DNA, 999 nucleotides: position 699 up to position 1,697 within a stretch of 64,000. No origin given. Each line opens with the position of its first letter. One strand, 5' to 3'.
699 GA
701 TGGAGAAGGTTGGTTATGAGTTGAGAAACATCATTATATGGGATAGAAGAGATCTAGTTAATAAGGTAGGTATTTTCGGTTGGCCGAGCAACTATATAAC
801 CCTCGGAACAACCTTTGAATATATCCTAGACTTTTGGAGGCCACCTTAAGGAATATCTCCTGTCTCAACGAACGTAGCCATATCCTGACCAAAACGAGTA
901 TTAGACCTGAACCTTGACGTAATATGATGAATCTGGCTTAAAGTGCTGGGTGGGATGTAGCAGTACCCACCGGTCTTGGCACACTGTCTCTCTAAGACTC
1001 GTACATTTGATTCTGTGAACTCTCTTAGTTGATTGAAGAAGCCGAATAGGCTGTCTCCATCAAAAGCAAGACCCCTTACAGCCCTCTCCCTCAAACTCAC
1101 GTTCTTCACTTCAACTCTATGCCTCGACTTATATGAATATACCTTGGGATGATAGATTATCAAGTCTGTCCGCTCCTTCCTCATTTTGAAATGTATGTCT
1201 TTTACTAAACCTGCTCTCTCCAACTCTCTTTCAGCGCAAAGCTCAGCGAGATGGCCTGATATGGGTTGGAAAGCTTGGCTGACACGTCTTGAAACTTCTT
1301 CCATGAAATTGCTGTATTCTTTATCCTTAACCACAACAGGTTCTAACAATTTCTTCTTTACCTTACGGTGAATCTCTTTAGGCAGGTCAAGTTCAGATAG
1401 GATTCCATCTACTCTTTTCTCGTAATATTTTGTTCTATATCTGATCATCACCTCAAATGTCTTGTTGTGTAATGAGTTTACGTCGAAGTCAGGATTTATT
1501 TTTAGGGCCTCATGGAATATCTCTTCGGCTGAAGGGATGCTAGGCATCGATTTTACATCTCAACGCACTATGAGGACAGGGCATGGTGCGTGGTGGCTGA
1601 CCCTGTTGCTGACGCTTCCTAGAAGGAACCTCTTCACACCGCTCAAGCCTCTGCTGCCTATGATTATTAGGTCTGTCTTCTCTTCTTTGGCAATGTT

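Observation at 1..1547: Candidate Type II R-M pair: a motif-permuted N4/N6 methyltransferase convergent with an unclassified PD-(D/E)xK protein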

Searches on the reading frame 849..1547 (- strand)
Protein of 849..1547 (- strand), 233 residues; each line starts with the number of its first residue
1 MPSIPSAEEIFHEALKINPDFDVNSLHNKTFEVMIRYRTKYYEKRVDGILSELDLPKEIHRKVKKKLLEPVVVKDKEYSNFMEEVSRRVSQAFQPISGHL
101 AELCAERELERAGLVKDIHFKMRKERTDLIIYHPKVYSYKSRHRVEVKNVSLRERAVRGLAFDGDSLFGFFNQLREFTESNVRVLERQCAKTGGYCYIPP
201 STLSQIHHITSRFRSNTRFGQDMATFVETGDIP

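Call 4: search_protein_families(library=pfam, proteins=[window:849-1547:-], max_evalue=1)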
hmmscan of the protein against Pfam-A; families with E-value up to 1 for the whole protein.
window:849-1547:- (233 aa): 1 family
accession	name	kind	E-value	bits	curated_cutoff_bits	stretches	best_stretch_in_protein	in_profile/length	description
PF05121.17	GvpK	-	0.19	12.3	25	1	65-117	25-77/85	Gas vesicle protein K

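Call 5: find_encoding_contigs(protein=window:849-1547:-, flank=10000, max_places=6)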
Protein window:849-1547:- (233 aa): 7 contigs read that carry it; 6 places shown.
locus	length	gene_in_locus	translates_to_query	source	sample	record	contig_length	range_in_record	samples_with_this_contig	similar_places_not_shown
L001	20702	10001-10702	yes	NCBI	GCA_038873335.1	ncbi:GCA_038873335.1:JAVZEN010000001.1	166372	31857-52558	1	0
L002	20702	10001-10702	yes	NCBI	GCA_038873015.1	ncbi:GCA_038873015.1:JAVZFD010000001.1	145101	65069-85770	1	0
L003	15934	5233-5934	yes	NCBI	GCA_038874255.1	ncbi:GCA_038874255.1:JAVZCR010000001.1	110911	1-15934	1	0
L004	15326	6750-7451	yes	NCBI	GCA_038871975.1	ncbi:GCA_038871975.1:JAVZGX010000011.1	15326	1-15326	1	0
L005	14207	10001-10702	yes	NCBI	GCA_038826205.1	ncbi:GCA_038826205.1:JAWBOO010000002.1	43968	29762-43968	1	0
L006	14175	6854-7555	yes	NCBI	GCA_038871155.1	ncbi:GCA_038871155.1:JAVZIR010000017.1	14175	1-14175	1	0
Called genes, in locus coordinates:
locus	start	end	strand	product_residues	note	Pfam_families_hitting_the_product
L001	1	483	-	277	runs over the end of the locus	PF00795:CN_hydrolase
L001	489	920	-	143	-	PF02540:NAD_synthase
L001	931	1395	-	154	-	PF02540:NAD_synthase, PF03054:tRNA_Me_trans (weak)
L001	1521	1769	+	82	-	PF05129:Zn_ribbon_Elf1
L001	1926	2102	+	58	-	-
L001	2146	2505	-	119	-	-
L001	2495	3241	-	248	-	PF01026:TatD_DNase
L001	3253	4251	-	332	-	-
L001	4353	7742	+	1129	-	PF03833:PolC_DP2_N, PF24844:PolC_DP2_central, PF24846:PolC_DP2_cat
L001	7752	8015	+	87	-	PF01022:HTH_5, PF13412:HTH_24 (faint)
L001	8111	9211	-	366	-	PF03417:AAT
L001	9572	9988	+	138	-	PF00582:Usp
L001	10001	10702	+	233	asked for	-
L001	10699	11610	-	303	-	PF01555:N6_N4_Mtase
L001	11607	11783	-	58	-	-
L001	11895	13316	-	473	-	PF13481:AAA_25, PF06745:ATPase, PF23442:DUF7125 (faint), PF20440:GvpD_bR2 (faint)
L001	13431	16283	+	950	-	PF00270:DEAD, PF04851:ResIII, PF00271:Helicase_C, PF19306:WHD_Lhr, PF08494:DEAD_assoc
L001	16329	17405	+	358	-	PF00850:Hist_deacetyl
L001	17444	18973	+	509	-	PF17244:CDC24_OB3 (faint), PF21473:OB_Ssb-like (faint), PF01336:tRNA_anti-codon (weak)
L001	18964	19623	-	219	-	PF00730:HhH-GPD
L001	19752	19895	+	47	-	-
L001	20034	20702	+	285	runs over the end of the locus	PF01261:AP_endonuc_2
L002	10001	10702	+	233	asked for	-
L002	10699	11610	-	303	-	PF01555:N6_N4_Mtase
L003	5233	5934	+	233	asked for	-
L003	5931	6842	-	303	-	PF01555:N6_N4_Mtase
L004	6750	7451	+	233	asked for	-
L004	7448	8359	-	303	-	PF01555:N6_N4_Mtase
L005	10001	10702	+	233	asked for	-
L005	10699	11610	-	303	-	PF01555:N6_N4_Mtase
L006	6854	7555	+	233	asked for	-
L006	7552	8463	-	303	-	PF01555:N6_N4_Mtase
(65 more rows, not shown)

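Call 6: search_protein_families(library=padloc, proteins=[window:849-1547:-], max_evalue=1)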
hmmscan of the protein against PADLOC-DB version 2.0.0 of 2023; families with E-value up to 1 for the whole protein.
window:849-1547:- (233 aa): 2 families
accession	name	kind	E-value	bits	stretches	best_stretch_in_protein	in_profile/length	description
PDLC01698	Cas12f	-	0.014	12.7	1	25-126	27-126/411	CAS-V-F; effector__SPE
PDLC02616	DrmC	-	0.019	12.6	1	63-174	6-111/224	DrmC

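Call 7: search_protein_families(library=ncbifam, proteins=[window:849-1547:-], max_evalue=1)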
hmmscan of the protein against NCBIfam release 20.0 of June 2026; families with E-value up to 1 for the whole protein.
window:849-1547:- (233 aa): 1 family
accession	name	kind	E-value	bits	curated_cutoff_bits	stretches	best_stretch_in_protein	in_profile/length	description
NF002007.0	PRK00808.1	equivalog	0.089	12.9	109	1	11-90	60-135/156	bacteriohemerythrin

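Call 10: search_solved_structures(query=window:849-1547:-, max_evalue=10, show_alignments=2)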
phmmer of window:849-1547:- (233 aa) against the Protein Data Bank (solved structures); distinct sequences matched with E-value up to 10: 6.
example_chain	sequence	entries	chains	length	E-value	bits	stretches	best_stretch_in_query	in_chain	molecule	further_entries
6gox_A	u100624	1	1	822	0.057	16.5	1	114-232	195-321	Protein translocase subunit SecA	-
2vda_A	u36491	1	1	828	0.058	16.4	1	114-232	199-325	TRANSLOCASE SUBUNIT SECA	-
6s0k_h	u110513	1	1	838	0.06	16.4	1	114-232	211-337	Protein translocase subunit SecA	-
2fsf_A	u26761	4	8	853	0.062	16.3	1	114-232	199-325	Preprotein translocase secA subunit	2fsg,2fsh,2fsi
5k9t_A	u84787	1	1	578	0.21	14.6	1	114-232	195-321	Protein translocase subunit SecA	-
5ot4_A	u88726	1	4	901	0.78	12.7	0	94-129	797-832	Interaptin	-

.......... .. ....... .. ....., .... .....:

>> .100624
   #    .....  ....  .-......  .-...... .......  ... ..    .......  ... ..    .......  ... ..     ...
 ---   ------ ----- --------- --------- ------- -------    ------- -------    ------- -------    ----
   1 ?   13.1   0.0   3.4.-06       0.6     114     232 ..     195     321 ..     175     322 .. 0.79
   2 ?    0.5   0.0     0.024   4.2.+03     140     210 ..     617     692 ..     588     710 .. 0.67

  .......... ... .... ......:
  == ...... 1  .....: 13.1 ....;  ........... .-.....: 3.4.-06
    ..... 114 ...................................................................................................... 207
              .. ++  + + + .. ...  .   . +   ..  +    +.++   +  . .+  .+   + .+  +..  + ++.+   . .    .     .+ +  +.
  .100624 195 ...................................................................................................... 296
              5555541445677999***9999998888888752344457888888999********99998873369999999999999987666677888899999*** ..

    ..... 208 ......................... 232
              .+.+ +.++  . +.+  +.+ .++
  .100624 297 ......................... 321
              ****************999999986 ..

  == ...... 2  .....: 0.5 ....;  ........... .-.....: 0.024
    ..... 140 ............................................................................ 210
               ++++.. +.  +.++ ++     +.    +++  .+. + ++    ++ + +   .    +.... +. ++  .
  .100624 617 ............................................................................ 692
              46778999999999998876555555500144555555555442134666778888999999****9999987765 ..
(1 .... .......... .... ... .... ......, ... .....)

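Call 11: find_homologous_proteins(query=window:849-1547:-, max_evalue=0.001)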
Query window:849-1547:- (233 aa): 324 proteins with E <= 0.001 among 649 candidates; the best 120 are listed.
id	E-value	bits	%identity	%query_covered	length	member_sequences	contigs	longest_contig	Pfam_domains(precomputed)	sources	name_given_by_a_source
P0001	2.4e-148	510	99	100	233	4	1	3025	-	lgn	-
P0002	2.2e-119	415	79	100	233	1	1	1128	-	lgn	-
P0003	5.1e-119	414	79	100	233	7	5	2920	-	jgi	jgi:hypothetical protein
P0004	8.3e-119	413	78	100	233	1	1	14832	-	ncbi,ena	-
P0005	3.6e-116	405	76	100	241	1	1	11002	-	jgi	jgi:hypothetical protein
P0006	5.3e-115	401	77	99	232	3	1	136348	-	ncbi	ncbi:MAG: hypothetical protein QXR91_01630 [Nitrososphaerales archaeon]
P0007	1.1e-114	400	76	100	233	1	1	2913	-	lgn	-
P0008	6.3e-114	397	76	100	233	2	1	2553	-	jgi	jgi:hypothetical protein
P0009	4.4e-113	395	76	100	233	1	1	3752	-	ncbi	ncbi:MAG: hypothetical protein ACLFU9_07870 [Candidatus Bathyarchaeia archaeon]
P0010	4.9e-113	394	75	100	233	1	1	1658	-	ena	-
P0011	2.9e-112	392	74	100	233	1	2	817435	-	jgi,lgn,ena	jgi:hypothetical protein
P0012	1.6e-111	389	75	100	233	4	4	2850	-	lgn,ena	-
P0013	5.9e-111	388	77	96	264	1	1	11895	-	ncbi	ncbi:MAG: hypothetical protein ACUVTD_02060 [Nitrososphaerales archaeon]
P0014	4.7e-110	385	73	99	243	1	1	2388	-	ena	-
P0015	2.7e-109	382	74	100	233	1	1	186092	-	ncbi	ncbi:MAG: hypothetical protein ACUVWK_01750 [Nitrososphaerales archaeon]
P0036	1.3e-101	357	70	99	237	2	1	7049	-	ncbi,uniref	ncbi:MAG: hypothetical protein ACUVXA_13700 [Candidatus Jordarchaeum sp.]|uniref:hypothetical protei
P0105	5.5e-86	306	57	98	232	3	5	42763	-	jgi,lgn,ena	-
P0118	3.4e-85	303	58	99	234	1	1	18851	-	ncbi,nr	ncbi:MAG: hypothetical protein QMC80_01290 [Thermoplasmatales archaeon]|nr:hypothetical protein [The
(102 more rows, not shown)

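Call 14: find_encoding_contigs(protein=P0118, flank=5000, max_places=2)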
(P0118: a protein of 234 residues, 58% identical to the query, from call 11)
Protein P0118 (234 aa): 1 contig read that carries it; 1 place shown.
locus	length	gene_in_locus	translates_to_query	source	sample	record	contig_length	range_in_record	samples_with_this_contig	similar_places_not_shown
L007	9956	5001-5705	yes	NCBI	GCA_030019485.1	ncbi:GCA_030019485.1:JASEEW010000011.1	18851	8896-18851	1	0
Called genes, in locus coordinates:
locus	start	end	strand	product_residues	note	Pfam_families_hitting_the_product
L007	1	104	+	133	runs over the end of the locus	PF12172:zf-ChsH2, PF01796:OB_ChsH2_C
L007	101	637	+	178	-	PF02677:QueH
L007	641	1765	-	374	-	-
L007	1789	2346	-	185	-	-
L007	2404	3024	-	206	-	PF00702:Hydrolase, PF13419:HAD_2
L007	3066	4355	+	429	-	PF01336:tRNA_anti-codon, PF00152:tRNA-synt_2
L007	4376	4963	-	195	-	-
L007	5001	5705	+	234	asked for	-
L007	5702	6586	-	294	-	PF01555:N6_N4_Mtase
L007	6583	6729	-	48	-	-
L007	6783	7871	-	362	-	PF01702:TGT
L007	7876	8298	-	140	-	-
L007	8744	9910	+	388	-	PF01546:Peptidase_M20, PF07687:M20_dimer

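Call 15: find_encoding_contigs(protein=P0105, flank=5000, max_places=2)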
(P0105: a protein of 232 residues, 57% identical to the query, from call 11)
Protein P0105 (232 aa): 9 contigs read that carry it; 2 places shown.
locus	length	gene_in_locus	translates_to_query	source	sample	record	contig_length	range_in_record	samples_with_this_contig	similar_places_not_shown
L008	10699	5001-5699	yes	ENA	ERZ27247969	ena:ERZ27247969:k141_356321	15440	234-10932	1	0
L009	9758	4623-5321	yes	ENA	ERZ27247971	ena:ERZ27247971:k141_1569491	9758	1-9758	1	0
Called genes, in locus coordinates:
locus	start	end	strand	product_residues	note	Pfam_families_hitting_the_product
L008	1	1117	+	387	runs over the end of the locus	PF02746:MR_MLE_N, PF13378:MR_MLE_C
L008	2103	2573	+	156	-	-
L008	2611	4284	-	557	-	PF03235:GmrSD_N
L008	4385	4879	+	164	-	-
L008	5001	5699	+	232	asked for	-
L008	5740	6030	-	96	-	PF05129:Zn_ribbon_Elf1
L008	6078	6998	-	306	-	PF01555:N6_N4_Mtase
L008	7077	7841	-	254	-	PF15515:MvaI_BcnI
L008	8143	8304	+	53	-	-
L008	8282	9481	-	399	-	-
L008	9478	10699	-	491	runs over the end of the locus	PF01935:DUF87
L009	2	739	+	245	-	?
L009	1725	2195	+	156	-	-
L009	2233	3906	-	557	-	PF03235:GmrSD_N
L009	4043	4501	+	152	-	-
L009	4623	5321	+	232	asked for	-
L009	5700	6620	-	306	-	PF01555:N6_N4_Mtase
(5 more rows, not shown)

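Call 16: find_encoding_contigs(protein=P0036, flank=5000, max_places=2)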
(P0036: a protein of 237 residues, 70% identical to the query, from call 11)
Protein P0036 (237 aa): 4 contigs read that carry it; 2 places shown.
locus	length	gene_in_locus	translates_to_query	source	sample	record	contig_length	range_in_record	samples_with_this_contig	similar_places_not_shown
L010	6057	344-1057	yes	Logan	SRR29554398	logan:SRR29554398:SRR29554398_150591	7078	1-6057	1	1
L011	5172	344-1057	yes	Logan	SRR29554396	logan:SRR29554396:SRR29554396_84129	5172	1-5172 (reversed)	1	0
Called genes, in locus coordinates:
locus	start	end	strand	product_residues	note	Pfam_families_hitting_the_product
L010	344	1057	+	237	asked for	-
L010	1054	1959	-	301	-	PF01555:N6_N4_Mtase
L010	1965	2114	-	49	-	-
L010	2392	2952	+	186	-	PF01558:POR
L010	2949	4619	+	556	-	PF14691:Fer4_20, PF02826:2-Hacid_dh_C (faint), PF00070:Pyr_redox (faint), PF01266:DAO (faint), PF01494:FAD_binding_3 (faint), PF01946:Thi4 (weak), PF07992:Pyr_redox_2, PF13450:NAD_binding_8, +1 more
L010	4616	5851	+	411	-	PF01855:POR_N, PF02780:Transketolase_C, PF17147:PFOR_II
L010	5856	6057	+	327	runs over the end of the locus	PF02775:TPP_enzyme_C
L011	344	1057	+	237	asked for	-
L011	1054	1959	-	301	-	PF01555:N6_N4_Mtase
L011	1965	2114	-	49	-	-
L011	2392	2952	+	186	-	PF01558:POR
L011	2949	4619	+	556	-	PF14691:Fer4_20, PF02826:2-Hacid_dh_C (faint), PF00070:Pyr_redox (faint), PF01266:DAO (faint), PF01494:FAD_binding_3 (faint), PF01946:Thi4 (weak), PF07992:Pyr_redox_2, PF13450:NAD_binding_8, +1 more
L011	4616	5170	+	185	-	?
